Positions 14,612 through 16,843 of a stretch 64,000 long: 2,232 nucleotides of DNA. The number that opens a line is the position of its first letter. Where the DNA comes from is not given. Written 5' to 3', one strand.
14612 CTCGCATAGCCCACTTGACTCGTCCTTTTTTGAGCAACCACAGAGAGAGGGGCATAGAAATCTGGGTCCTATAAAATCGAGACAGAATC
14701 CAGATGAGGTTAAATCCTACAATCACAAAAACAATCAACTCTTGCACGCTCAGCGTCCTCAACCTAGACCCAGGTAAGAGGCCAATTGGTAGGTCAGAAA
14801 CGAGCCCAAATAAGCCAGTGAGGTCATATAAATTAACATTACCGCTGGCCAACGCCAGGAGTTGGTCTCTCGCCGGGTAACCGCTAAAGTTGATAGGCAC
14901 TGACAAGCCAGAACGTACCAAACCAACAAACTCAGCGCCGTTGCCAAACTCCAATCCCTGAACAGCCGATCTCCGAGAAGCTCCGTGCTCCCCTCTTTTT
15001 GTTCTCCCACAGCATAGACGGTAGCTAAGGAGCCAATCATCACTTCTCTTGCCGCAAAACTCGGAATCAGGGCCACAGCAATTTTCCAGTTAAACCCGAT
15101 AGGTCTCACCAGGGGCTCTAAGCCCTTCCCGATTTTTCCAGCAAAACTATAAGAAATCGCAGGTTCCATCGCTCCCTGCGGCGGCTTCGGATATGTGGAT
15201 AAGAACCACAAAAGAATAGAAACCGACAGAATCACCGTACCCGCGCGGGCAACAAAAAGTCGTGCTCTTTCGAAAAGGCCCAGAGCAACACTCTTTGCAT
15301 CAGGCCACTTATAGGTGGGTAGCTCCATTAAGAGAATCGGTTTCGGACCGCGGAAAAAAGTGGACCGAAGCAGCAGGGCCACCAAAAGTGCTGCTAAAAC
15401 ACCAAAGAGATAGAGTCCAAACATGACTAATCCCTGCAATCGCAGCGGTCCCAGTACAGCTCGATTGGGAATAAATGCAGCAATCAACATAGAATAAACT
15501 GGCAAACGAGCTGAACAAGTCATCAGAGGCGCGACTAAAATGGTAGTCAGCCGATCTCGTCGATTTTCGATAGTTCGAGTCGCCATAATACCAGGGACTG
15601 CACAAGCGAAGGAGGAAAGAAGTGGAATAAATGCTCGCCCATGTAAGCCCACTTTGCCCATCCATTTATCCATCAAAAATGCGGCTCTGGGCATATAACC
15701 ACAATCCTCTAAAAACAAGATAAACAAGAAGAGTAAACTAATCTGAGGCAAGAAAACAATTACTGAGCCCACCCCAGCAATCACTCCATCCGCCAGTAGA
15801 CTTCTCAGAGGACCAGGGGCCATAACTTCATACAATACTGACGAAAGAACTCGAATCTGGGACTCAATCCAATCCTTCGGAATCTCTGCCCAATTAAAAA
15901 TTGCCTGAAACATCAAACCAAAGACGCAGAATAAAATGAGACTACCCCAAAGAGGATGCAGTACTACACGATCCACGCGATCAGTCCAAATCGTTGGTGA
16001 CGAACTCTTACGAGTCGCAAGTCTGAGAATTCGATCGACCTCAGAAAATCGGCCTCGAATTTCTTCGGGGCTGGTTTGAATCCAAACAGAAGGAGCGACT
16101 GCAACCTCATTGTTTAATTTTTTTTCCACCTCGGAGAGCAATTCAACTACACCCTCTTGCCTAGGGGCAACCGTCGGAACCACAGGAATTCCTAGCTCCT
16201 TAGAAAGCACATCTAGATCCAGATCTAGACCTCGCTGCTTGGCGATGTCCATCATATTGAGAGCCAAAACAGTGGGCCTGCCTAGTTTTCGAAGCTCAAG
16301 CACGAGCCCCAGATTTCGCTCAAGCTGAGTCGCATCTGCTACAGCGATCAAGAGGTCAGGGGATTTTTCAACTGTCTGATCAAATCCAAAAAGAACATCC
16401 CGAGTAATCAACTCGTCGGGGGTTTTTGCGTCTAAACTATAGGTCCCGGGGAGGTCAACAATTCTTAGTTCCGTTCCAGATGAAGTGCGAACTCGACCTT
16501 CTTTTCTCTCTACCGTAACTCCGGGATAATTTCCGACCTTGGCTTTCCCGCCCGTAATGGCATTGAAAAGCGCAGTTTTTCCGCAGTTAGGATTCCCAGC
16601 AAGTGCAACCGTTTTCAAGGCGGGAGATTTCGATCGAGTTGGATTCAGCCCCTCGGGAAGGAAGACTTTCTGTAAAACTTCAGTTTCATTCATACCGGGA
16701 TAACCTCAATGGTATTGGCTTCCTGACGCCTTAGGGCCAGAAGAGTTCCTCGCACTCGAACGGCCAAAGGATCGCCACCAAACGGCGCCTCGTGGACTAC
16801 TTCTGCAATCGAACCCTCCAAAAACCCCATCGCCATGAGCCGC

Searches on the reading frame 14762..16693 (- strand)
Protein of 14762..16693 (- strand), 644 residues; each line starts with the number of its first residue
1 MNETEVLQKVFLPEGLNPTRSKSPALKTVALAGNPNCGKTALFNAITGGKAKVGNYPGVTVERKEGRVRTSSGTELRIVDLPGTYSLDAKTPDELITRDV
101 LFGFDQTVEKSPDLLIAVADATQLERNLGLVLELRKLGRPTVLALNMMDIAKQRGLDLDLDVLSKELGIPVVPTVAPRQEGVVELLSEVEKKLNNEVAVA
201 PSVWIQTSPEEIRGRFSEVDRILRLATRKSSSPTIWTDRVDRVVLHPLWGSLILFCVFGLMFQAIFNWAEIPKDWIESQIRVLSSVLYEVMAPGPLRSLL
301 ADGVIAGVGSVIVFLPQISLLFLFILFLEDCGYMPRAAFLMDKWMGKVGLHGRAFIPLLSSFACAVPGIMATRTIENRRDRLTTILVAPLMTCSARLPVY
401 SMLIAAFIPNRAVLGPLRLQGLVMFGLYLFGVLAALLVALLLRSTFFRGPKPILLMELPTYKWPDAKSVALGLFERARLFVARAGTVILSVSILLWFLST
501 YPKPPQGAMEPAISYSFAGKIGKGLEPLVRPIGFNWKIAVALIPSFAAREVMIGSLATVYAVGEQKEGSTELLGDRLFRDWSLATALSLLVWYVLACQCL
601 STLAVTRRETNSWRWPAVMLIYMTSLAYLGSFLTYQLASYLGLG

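Call 81: search_protein_families(library=pfam, proteins=[window:14762-16693:-], max_evalue=0.0001)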
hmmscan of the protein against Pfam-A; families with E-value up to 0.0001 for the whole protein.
window:14762-16693:- (644 aa): 5 families
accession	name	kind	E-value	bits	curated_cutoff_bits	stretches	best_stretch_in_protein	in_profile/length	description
PF02421.24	FeoB_N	-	1.2e-56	191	27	1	28-188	2-155/156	Ferrous iron transport protein B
PF07670.19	Gate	-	1.7e-40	138.1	29.6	2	311-406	1-103/104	Nucleoside recognition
PF01926.29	MMR_HSR1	-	1.1e-18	67.9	21.9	1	28-146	1-112/113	50S ribosome-binding GTPase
PF07664.17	FeoB_C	-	9.1e-16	57.8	26.6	1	424-476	1-54/54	Ferrous iron transport protein B C terminus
PF09439.16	SRPRB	-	2.3e-05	24.3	25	1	27-101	4-77/178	Signal recognition particle receptor beta subunit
